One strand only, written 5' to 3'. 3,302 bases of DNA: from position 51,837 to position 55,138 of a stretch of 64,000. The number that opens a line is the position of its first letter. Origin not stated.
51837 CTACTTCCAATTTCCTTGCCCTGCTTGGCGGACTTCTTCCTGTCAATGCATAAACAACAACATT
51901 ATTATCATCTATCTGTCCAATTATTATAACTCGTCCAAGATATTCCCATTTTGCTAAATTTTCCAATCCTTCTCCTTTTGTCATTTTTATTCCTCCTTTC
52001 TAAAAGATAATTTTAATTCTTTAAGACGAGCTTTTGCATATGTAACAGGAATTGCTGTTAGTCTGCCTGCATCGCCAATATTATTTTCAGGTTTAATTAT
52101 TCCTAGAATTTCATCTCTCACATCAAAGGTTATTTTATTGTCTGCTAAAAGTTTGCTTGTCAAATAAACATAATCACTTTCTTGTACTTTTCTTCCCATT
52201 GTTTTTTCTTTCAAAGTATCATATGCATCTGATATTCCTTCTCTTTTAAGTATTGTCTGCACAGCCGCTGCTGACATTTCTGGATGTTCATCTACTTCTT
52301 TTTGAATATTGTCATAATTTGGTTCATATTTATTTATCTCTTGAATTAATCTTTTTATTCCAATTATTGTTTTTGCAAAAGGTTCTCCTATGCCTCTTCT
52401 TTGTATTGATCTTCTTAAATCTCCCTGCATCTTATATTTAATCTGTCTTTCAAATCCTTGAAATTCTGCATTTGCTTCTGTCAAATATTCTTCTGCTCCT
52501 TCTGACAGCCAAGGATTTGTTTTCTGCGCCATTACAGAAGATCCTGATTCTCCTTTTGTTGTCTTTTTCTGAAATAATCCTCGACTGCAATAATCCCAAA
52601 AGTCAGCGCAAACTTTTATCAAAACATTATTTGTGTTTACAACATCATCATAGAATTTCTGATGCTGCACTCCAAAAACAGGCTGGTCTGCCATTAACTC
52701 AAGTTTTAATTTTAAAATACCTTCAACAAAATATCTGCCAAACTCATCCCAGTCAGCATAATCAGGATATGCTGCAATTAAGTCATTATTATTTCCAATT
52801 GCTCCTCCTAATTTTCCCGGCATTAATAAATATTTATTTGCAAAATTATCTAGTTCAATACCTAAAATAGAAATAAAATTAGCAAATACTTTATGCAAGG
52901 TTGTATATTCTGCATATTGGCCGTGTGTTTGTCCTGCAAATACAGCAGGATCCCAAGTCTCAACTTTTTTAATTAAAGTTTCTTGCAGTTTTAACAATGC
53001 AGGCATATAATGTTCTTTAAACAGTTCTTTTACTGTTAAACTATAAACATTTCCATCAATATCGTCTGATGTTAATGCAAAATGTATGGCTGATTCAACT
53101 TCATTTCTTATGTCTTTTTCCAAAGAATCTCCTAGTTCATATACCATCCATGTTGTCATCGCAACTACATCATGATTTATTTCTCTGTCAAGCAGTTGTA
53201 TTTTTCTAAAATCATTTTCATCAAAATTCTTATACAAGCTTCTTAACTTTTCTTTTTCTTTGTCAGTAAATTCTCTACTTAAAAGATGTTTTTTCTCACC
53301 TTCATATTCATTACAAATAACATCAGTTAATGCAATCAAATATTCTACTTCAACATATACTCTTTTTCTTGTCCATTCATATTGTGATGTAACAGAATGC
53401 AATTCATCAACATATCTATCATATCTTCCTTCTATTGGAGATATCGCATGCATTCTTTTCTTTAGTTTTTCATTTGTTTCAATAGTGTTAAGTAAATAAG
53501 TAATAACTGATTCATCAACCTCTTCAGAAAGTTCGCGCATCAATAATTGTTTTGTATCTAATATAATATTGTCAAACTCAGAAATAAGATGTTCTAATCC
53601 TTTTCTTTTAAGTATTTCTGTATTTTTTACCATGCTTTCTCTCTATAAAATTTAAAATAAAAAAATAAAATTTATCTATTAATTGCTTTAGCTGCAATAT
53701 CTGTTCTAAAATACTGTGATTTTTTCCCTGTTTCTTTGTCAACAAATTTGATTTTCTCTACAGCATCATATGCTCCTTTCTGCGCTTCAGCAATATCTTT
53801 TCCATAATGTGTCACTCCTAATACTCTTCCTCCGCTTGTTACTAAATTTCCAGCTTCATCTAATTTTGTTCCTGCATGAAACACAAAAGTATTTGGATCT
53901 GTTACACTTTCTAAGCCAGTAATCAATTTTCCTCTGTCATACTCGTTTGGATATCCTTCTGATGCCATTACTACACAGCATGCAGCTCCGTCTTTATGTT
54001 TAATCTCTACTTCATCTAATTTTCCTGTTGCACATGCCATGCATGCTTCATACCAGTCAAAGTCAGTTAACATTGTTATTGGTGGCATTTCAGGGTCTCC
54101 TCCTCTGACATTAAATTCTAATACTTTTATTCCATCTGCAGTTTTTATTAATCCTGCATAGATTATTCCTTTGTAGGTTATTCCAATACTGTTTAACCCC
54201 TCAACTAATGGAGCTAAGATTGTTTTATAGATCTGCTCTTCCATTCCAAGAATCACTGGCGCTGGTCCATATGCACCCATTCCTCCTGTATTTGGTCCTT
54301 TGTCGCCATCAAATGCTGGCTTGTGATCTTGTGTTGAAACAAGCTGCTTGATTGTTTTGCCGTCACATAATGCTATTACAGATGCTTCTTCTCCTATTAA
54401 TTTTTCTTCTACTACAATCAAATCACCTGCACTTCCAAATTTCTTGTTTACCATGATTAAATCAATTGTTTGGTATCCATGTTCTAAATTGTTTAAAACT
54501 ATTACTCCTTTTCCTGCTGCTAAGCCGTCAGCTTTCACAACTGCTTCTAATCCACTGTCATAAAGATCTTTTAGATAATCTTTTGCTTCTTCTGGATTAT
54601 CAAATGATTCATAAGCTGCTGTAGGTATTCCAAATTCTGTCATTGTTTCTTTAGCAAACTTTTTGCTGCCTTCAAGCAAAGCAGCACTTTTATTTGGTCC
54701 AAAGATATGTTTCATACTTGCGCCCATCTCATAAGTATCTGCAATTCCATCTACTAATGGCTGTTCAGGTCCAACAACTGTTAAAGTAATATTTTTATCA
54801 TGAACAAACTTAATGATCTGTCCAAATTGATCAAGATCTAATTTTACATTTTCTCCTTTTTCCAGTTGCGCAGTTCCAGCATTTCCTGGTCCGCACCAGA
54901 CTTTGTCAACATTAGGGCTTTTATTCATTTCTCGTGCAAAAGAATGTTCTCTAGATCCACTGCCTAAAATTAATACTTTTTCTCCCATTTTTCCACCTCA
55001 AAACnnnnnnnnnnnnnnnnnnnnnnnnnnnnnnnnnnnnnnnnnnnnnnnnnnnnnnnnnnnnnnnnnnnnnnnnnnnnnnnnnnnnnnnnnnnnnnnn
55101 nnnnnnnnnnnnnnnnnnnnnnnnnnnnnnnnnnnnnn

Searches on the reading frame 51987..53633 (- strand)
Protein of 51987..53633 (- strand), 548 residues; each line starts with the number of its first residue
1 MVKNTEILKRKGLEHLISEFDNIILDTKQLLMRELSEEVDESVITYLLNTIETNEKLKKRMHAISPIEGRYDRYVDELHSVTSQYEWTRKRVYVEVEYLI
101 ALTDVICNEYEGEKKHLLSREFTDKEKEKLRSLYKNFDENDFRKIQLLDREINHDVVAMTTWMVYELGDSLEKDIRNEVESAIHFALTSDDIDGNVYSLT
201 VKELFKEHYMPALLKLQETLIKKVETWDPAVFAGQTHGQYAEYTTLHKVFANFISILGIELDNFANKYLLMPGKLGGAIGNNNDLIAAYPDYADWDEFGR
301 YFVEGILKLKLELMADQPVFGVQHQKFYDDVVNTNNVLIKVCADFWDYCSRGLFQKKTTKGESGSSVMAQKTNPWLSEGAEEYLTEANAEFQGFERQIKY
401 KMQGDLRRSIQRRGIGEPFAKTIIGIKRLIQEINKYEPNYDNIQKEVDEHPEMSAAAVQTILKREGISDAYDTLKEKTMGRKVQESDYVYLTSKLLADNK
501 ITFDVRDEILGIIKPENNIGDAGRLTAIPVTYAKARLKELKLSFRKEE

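Call 3: search_protein_families(library=pfam, proteins=[window:51987-53633:-], max_evalue=0.01)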
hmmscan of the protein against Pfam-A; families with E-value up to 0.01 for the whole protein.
window:51987-53633:- (548 aa): 2 families
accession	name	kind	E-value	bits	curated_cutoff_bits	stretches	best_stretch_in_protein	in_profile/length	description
PF00206.25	Lyase_1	-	3.3e-22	79.8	27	1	69-378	1-301/312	Lyase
PF08328.16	ASL_C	-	4.2e-19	69.1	35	1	401-495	2-96/115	Adenylosuccinate lyase C-terminal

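Call 4: search_protein_families(library=ncbifam, proteins=[window:51987-53633:-], max_evalue=0.01)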
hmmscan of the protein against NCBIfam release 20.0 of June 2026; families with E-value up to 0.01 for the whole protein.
window:51987-53633:- (548 aa): 8 families
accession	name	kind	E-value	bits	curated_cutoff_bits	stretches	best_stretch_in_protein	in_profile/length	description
NF006764.0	PRK09285.1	equivalog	1.4e-88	297.3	446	1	59-525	4-451/456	adenylosuccinate lyase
TIGR00928.1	purB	equivalog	7e-54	183.2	326.2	1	67-524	1-430/436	adenylosuccinate lyase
TIGR02426.1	protocat_pcaB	equivalog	9.4e-07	28.1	355.75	1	161-378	71-279/338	3-carboxy-cis,cis-muconate cycloisomerase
NF006500.1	PRK08937.2-4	subfamily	4.8e-05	22.3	626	1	156-280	74-198/448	adenylosuccinate lyase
TIGR00979.1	fumC_II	equivalog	0.00018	20.4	664.75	1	201-264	149-212/458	class II fumarate hydratase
TIGR00838.1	argH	equivalog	0.00034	19.8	279.5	1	114-257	44-174/455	argininosuccinate lyase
NF004631.0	PRK05975.1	equivalog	0.00039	19.5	371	1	157-285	76-204/352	3-carboxy-cis,cis-muconate cycloisomerase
NF052536.2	CoM_syn_XcbD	exception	0.0067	15.2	600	0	160-281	78-199/443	3-sulfopropionylcysteine synthase XcbD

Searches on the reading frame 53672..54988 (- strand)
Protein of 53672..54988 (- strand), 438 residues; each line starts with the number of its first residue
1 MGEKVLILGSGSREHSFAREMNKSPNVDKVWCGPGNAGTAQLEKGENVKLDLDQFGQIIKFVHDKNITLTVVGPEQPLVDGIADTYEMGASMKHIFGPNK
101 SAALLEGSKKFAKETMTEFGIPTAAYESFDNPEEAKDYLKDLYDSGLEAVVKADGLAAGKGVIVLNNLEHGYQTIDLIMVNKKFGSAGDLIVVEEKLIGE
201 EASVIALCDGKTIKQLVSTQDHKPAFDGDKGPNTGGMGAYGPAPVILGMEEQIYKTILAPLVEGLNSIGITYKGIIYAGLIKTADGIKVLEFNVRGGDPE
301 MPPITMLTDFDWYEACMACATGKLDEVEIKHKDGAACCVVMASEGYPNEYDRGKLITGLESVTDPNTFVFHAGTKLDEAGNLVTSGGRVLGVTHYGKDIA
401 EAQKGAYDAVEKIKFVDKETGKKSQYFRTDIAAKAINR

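Call 3: search_protein_families(library=pfam, proteins=[window:53672-54988:-], max_evalue=0.01)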
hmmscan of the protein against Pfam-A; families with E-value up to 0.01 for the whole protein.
window:53672-54988:- (438 aa): 4 families
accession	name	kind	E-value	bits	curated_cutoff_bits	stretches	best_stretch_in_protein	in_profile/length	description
PF01071.24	GARS_A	-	2.6e-67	226.9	27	1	107-300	1-193/194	Phosphoribosylglycinamide synthetase, ATP-grasp (A) domain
PF02844.21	GARS_N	-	3e-29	102.2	29.5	1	4-106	2-100/100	Phosphoribosylglycinamide synthetase, N domain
PF02843.22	GARS_C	-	2.9e-28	98.4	34.8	1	336-433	1-91/92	Phosphoribosylglycinamide synthetase, C domain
PF02222.28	ATP-grasp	-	0.00086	19.4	27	1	116-195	3-74/179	ATP-grasp domain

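Call 4: search_protein_families(library=ncbifam, proteins=[window:53672-54988:-], max_evalue=0.01)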
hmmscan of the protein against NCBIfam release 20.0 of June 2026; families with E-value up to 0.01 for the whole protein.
window:53672-54988:- (438 aa): 2 families
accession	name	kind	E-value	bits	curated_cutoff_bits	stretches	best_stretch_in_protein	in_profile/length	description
TIGR00877.1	purD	equivalog_domain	6.6e-136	453.5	288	1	4-436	2-424/425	phosphoribosylamine--glycine ligase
NF004679.0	PRK06019.1-5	equivalog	0.0088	14.9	326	0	93-188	84-172/376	5-(carboxyamino)imidazole ribonucleotide synthase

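Call 17: find_encoding_contigs(protein=window:53672-54988:-, flank=10000, max_places=3)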
Protein window:53672-54988:- (438 aa): no gene with exactly this product is on record in the collection.
